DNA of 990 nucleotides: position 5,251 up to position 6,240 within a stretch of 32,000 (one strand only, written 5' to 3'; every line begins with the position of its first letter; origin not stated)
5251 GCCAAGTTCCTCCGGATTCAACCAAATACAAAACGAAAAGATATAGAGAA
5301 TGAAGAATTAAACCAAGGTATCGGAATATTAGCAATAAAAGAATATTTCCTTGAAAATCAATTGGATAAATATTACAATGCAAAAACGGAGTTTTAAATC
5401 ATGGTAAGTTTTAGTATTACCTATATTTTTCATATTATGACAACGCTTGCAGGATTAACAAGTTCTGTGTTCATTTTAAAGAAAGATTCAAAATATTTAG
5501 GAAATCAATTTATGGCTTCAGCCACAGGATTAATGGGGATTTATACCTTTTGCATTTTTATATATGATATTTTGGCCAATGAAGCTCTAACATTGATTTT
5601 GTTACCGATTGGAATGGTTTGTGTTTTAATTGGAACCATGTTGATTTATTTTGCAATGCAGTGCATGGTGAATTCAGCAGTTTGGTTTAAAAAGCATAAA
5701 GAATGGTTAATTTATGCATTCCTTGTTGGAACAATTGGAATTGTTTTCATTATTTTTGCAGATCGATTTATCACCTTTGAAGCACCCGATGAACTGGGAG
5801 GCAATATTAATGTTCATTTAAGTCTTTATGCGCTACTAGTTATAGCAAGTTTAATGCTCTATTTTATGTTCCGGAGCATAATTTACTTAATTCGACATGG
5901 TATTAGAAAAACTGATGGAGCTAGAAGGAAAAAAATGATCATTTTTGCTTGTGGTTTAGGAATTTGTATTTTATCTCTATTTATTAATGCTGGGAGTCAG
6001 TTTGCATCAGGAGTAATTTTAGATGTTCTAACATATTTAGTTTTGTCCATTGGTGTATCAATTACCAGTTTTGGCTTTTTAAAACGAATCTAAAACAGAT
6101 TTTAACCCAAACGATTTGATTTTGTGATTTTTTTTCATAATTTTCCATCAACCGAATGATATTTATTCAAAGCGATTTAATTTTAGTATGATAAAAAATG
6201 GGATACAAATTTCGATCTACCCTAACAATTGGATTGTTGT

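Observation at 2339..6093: Tightly coupled operon: zinc-ribbon Ser/Thr kinase with FHA-like tail, PPP phosphatase and a bare 7-TM protein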

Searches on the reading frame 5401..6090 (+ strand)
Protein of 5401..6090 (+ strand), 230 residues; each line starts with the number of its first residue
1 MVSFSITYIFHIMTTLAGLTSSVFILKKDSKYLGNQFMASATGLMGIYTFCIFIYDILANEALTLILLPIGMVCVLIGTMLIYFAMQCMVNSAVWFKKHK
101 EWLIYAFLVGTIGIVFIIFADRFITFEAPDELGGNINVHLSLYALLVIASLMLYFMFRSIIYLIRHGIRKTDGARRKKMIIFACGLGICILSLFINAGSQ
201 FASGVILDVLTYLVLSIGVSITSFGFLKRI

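Call 3: search_protein_families(library=pfam, proteins=[window:5401-6090:+], max_evalue=0.1)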
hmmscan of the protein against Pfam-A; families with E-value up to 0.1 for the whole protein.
window:5401-6090:+ (230 aa): 0 families

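Call 23: search_protein_families(library=ncbifam, proteins=[window:5401-6090:+], max_evalue=1)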
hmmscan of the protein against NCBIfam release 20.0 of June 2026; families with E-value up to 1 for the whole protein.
window:5401-6090:+ (230 aa): 1 family
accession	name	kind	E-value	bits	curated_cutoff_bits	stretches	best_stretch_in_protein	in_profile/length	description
NF042915.1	MAB_1171c_fam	subfamily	0.1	11.6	100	1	73-196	69-189/362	MAB_1171c family putative transporter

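Call 26: find_homologous_proteins(query=window:5401-6090:+, max_evalue=0.001)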
Query window:5401-6090:+ (230 aa): 2 proteins with E <= 0.001 among 781 candidates.
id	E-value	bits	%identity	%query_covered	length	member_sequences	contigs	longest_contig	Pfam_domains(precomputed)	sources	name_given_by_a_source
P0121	1.7e-132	458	100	95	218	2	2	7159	-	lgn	-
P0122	1.1e-121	423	87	100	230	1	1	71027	-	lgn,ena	-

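Call 36: search_protein_representatives(protein=window:5401-6090:+)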
Query: 230 residues. Proteins with E-value up to 0.001 (for the whole library): 78; up to 1e-10: 57; up to 1e-30: 6. The best 78 are listed.
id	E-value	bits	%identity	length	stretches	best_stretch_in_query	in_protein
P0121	5.3e-133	458.0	100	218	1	13-230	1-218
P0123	7.5e-44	166.6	46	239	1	6-227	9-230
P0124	2.3e-42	161.7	44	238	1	5-221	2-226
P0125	8.4e-42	159.9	43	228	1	4-228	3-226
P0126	6.3e-34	134.1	37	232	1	6-230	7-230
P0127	6.4e-33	130.8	37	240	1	7-229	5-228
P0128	3.1e-29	118.8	36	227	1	4-224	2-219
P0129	1.2e-27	113.6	37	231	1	5-227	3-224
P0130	2.0e-27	112.9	37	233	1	6-227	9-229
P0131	3.7e-27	112.0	35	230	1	8-228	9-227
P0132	8.9e-27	110.8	32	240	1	5-218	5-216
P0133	1.8e-26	109.7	36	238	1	13-229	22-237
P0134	1.9e-26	109.7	35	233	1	6-227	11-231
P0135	1.3e-24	103.7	33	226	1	7-228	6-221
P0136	1.9e-23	99.9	33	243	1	12-227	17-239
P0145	2.1e-20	89.9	35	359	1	6-226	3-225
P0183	5.1e-08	49.4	26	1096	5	83-130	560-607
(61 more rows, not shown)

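Call 43: search_protein_families(library=pfam, alignment_id=A4, max_evalue=0.01)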
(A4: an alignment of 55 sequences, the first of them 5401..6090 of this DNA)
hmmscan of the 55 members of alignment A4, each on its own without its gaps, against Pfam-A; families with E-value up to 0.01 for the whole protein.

A. member 1, window:5401-6090:+ (230 aa): 0 families

B. families by the number of members that match (of 55 scanned): 10 families
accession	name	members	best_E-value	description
PF16927.11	HisKA_7TM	9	6e-07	N-terminal 7TM region of histidine kinase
PF13346.12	ABC2_membrane_5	2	0.0016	ABC-2 family transporter protein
PF07344.16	Amastin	1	0.00095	Amastin surface glycoprotein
PF01545.26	Cation_efflux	1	0.003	Cation efflux family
PF03994.20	DUF350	1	0.004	Domain of Unknown Function (DUF350)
PF25592.1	DUF7937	1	0.004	Domain of unknown function (DUF7937)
PF16020.10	Deltameth_res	1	0.0044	Deltamethrin resistance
PF13239.11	2TM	1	0.0056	2TM domain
PF04893.22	Yip1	1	0.0064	Yip1 domain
PF06979.18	TMEM70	1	0.0072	TMEM70/TMEM186/TMEM223 protein family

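Call 46: search_protein_families(library=pfam, proteins=[P0123, P0124, P0125, P0126, P0127, P0128, P0129, P0130, P0131], max_evalue=1)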
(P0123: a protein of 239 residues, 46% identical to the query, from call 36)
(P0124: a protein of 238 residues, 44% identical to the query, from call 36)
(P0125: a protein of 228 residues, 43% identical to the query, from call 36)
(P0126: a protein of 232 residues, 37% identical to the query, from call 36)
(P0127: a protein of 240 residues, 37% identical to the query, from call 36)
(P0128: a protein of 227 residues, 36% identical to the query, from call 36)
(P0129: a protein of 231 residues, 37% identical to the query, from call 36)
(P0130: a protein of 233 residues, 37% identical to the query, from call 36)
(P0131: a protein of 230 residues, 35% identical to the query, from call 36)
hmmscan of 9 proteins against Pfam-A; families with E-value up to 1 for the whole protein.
P0123 (239 aa): 2 families
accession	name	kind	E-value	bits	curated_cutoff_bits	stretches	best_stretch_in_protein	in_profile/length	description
PF16927.11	HisKA_7TM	-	0.00098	19.5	28.6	1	16-196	4-187/224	N-terminal 7TM region of histidine kinase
PF19230.4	DUF5883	-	0.012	16.1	25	1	90-173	36-114/120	Family of unknown function (DUF5883)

P0124 (238 aa): 0 families

P0125 (228 aa): 0 families

P0126 (232 aa): 1 family
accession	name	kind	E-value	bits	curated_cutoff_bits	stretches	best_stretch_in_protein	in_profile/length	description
PF05055.17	DUF677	-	0.037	13.4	29.1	1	101-199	179-267/336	Protein of unknown function (DUF677)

P0127 (240 aa): 0 families

P0128 (227 aa): 0 families

P0129 (231 aa): 0 families

P0130 (233 aa): 1 family
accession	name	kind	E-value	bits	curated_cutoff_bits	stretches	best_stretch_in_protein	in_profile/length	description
PF17665.6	DUF5527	-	0.048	13.7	28.5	1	127-163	27-61/139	Family of unknown function (DUF5527)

P0131 (230 aa): 1 family
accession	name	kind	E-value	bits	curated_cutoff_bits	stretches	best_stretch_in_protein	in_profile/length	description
PF20382.3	DUF6677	-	0.39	11.7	24.3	1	107-195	28-103/116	Family of unknown function (DUF6677)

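Call 47: predict_structure(alignment_id=A4)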
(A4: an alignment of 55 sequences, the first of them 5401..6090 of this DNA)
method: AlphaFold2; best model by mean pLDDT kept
length: 230 residues; sequences in the alignment: 55
mean_pLDDT: 93.6   pTM: 0.91
mean pLDDT of the five models: 93.6, 93.4, 93.3, 92.5, 92.3
residues with pLDDT >= 90: 198; 70-90: 23; 50-70: 9; < 50: 0
segments of 3 or more residues with pLDDT < 50: none
pLDDT, mean of each block of 10 residues (from residue 1): 78 95 97 97 98 93 96 98 97 93 97 97 87 76 95 98 98 97 98 93 86 95 92
secondary structure, 60 per line:
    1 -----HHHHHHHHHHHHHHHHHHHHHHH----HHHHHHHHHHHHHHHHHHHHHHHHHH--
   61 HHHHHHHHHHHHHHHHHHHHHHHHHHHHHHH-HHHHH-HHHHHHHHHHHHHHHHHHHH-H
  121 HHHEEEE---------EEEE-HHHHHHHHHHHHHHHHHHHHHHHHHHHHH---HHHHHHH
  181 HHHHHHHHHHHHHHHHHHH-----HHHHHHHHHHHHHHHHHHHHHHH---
elements in order: H6-28 H33-58 H61-91 H93-97 H99-118 H120-123 E124-127 E137-140 H142-170 H174-199 H205-227

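Call 54: find_encoding_contigs(protein=P0123, flank=6000, max_places=2)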
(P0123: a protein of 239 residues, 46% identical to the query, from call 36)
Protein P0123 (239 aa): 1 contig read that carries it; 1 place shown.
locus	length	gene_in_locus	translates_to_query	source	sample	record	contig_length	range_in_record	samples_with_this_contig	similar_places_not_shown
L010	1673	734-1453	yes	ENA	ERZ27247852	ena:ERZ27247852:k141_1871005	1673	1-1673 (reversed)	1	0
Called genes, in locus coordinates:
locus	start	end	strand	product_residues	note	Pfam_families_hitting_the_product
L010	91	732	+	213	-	PF06197:DUF998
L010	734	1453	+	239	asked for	-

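Call 55: fold_search(model_id=the predicted structure, library=pdb)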
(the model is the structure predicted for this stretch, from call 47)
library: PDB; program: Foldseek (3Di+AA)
matches with E <= 10: 911; with E <= 0.001: 14
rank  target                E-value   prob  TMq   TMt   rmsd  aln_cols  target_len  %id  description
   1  7wig_R                1.5e-04  1.00  0.54  0.46   6.4       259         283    8  Cryo-EM structure of the L-054,264-bound human SSTR2-Gi1 complex (released 2022-06-01)
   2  8i9l_C                2.0e-04  1.00  0.58  0.50   5.7       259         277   11  Structure of C3a-C3aR-Go complex (Composite map) (released 2023-10-18)
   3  8hnl_R                2.2e-04  1.00  0.57  0.47   6.5       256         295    9  CXCR3-DNGi complex activated by PS372424 (released 2023-11-29)
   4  8k2x_R                2.2e-04  1.00  0.55  0.47   6.4       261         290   10  CXCR3-DNGi complex activated by CXCL10 (released 2023-11-29)
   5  7y24_E                2.3e-04  1.00  0.60  0.51   5.9       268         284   10  Cryo-EM structure of the octreotide-bound SSTR2-miniGo-scFv16 complex (released 2022-10-19)
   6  7na7_R                3.8e-04  1.00  0.64  0.53   5.4       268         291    8  Structures of human ghrelin receptor-Gi complexes with ghrelin and a synthetic agonist (released 2021-12-15)
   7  6wiv_B                4.8e-04  1.00  0.66  0.27   5.9       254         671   14  Structure of human GABA(B) receptor in an inactive state (released 2020-07-01)
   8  7xmr_R                5.5e-04  1.00  0.58  0.49   6.2       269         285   10  CryoEM structure of the somatostatin receptor 2 (SSTR2) in complex with Gi1 and its endogeneous peptide ligand SST-14 (released 2022-08-03)
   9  8zrt_R                6.6e-04  1.00  0.49  0.43   7.3       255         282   12  Cryo-EM structure focused on the receptor of the ET-1 bound ETBR-DNGI complex (released 2024-10-02)
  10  7u2l_D                6.9e-04  1.00  0.56  0.48   6.4       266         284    9  C5guano-uOR-Gi-scFv16 (released 2022-05-04)
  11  8xyi                  6.9e-04  1.00  0.47  0.40   7.2       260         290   10  Structure of CXCR3 in complex with VUF10661 (Receptor-ligand focused map) (released 2025-02-26)
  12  9kzk_E                7.6e-04  1.00  0.53  0.47   6.2       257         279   11  Structure of mouse C3a bound mouse C3aR in complex with Go (released 2025-11-26)
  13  8z74_C                7.9e-04  1.00  0.47  0.39   7.8       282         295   11  Cryo-EM structure of APJR complex with agonistic antibody (released 2025-01-22)
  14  9uy3_R                9.5e-04  1.00  0.62  0.53   5.4       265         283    9  Anamorelin bound growth hormone secretagogue receptor in complex with Gq (released 2025-07-02)
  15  7wic_R                1.1e-03  1.00  0.57  0.48   6.2       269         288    9  Cryo-EM structure of the SS-14-bound human SSTR2-Gi1 complex (released 2022-06-01)
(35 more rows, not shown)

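Call 56: list_cluster_members(proteins=[P0124, P0125, P0126, P0127, P0128, P0129, P0130, P0131, P0132, P0133])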
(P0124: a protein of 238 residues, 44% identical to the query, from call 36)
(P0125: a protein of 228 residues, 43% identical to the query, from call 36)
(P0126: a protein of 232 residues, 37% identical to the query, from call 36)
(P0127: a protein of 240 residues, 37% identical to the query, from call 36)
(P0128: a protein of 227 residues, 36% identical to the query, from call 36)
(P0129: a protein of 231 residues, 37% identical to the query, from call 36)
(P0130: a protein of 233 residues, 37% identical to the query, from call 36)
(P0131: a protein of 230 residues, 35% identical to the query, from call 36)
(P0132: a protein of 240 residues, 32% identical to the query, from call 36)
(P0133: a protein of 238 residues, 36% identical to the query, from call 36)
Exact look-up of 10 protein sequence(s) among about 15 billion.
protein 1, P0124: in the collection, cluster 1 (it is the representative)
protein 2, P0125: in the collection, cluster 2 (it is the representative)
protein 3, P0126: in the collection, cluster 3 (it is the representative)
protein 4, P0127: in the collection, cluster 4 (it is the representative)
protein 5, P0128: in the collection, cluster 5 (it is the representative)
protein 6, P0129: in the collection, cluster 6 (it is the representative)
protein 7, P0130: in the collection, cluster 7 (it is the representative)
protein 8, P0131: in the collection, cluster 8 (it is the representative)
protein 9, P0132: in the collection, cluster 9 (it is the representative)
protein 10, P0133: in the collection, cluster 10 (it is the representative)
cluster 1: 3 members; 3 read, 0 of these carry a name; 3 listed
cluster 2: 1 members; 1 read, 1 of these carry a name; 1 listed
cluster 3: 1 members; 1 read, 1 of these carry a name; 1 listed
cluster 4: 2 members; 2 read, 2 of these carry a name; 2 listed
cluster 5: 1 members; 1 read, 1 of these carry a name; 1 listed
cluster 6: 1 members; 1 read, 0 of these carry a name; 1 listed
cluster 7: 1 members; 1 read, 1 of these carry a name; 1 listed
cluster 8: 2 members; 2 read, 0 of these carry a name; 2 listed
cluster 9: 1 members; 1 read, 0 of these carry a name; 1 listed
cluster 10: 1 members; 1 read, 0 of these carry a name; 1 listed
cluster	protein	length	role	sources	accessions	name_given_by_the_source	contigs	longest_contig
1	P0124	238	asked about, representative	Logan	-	-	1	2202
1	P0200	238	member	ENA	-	-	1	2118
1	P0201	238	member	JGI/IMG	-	-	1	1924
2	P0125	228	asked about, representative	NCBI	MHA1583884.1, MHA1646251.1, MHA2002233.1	MAG: hypothetical protein ACTSVU_09105 [Promethearchaeota archaeon]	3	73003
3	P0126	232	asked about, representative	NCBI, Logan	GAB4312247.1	MAG: hypothetical protein Kow0069_12940 [Promethearchaeota archaeon]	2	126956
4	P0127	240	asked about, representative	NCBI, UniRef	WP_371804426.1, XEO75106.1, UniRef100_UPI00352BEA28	hypothetical protein [Candidatus Lokiarchaeum ossiferum] | hypothetical protein n=1 Tax=Candidatus Lokiarchaeum ossiferum TaxID=2951803 ...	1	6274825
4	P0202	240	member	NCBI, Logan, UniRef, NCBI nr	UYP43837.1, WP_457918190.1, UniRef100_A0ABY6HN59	hypothetical protein NEF87_000122 [Candidatus Lokiarchaeum ossiferum] | Histidine kinase N-terminal 7TM region domain-containing protein n=1 Tax=Candidatus ... | hypothetical protein NEF87_000122 [Candidatus Lokiarchaeum sp. B-35]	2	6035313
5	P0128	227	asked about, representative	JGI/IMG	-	hypothetical protein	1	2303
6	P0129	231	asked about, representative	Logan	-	-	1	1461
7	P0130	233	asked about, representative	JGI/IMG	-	hypothetical protein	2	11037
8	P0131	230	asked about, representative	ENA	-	-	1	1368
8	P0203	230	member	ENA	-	-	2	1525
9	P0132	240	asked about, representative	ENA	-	-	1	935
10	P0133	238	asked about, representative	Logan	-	-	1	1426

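Call 57: find_encoding_contigs(protein=P0130, flank=6000, max_places=2)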
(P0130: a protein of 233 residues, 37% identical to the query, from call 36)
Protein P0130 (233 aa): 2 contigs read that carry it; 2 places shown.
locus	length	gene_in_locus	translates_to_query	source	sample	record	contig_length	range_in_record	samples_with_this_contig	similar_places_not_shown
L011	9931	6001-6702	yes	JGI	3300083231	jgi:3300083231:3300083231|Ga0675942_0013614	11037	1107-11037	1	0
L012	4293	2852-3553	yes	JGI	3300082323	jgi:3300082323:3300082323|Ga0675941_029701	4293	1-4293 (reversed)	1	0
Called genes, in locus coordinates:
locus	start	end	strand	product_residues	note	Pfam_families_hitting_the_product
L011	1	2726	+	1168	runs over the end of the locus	-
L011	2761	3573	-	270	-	PF02811:PHP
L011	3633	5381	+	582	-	PF00069:Pkinase, PF07714:PK_Tyr_Ser-Thr, PF17667:Pkinase_fungal (faint), PF13855:LRR_8, PF12799:LRR_4 (weak), PF23598:LRR_14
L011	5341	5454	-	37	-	-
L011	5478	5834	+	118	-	-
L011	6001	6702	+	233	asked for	-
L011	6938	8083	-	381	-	PF00022:Actin, PF06723:MreB_Mbl (faint)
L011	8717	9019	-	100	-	-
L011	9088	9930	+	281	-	?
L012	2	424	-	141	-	?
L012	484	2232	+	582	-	PF00069:Pkinase, PF07714:PK_Tyr_Ser-Thr, PF17667:Pkinase_fungal (faint), PF13855:LRR_8, PF12799:LRR_4 (weak), PF23598:LRR_14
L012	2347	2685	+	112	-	-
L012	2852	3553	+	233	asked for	-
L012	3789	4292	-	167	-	?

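Call 58: find_encoding_contigs(protein=P0125, flank=6000, max_places=2)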
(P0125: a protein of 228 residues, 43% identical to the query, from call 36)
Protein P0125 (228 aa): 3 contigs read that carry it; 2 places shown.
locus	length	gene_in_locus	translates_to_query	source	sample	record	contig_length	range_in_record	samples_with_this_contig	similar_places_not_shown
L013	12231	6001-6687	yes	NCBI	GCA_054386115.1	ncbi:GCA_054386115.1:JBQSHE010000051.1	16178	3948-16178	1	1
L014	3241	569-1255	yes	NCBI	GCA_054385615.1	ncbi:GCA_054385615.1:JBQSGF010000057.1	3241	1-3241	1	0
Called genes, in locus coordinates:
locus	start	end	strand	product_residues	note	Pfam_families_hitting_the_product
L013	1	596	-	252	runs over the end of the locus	PF02146:SIR2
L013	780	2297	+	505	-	PF07690:MFS_1, PF13347:MFS_2, PF00083:Sugar_tr, PF07690:MFS_1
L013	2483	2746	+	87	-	-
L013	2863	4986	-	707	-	-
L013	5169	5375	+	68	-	-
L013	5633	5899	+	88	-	-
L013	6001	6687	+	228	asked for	-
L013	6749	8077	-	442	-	PF03279:Lip_A_acyltrans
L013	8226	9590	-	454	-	-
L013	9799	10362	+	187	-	PF00025:Arf, PF00071:Ras, PF08477:Roc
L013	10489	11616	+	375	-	PF00022:Actin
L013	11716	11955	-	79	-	-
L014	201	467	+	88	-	-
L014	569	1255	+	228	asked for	-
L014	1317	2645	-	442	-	PF03279:Lip_A_acyltrans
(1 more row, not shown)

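Call 59: find_encoding_contigs(protein=P0126, flank=6000, max_places=2)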
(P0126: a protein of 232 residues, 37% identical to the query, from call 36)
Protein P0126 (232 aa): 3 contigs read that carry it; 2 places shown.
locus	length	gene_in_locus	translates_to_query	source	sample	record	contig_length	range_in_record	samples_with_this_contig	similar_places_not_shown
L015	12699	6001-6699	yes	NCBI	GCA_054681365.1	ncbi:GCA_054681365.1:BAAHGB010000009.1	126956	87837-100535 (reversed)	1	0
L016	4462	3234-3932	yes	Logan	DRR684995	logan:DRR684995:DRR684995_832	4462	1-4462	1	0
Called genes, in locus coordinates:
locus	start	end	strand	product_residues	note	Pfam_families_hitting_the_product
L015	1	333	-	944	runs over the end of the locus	PF23211:LRR_LRWD1 (faint), PF13646:HEAT_2 (faint), PF23598:LRR_14, PF13855:LRR_8, PF12799:LRR_4 (weak), PF23598:LRR_14, PF12799:LRR_4 (weak), PF13855:LRR_8, +5 more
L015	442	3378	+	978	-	PF00005:ABC_tran (faint), PF02463:SMC_N (faint), PF13191:AAA_16 (faint), PF13555:AAA_29 (faint), PF20703:nSTAND1 (faint), PF17760:UvrA_inter, PF17755:UvrA_DNA-bind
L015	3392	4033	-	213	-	PF00334:NDK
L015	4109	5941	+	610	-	PF00009:GTP_EFTU, PF03144:GTP_EFTU_D2 (faint), PF11987:IF-2, PF14578:GTP_EFTU_D4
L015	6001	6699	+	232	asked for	-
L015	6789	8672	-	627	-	-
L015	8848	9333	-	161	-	PF02662:FlpD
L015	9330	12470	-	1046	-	PF13450:NAD_binding_8, PF07992:Pyr_redox_2, PF00037:Fer4, PF12837:Fer4_6, PF12838:Fer4_7, PF13187:Fer4_9, PF13237:Fer4_10, PF14697:Fer4_21, +15 more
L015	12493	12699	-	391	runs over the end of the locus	PF02754:CCG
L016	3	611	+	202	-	?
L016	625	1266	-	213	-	PF00334:NDK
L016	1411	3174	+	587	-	PF00009:GTP_EFTU, PF03144:GTP_EFTU_D2 (faint), PF11987:IF-2, PF14578:GTP_EFTU_D4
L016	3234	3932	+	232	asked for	-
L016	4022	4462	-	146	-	?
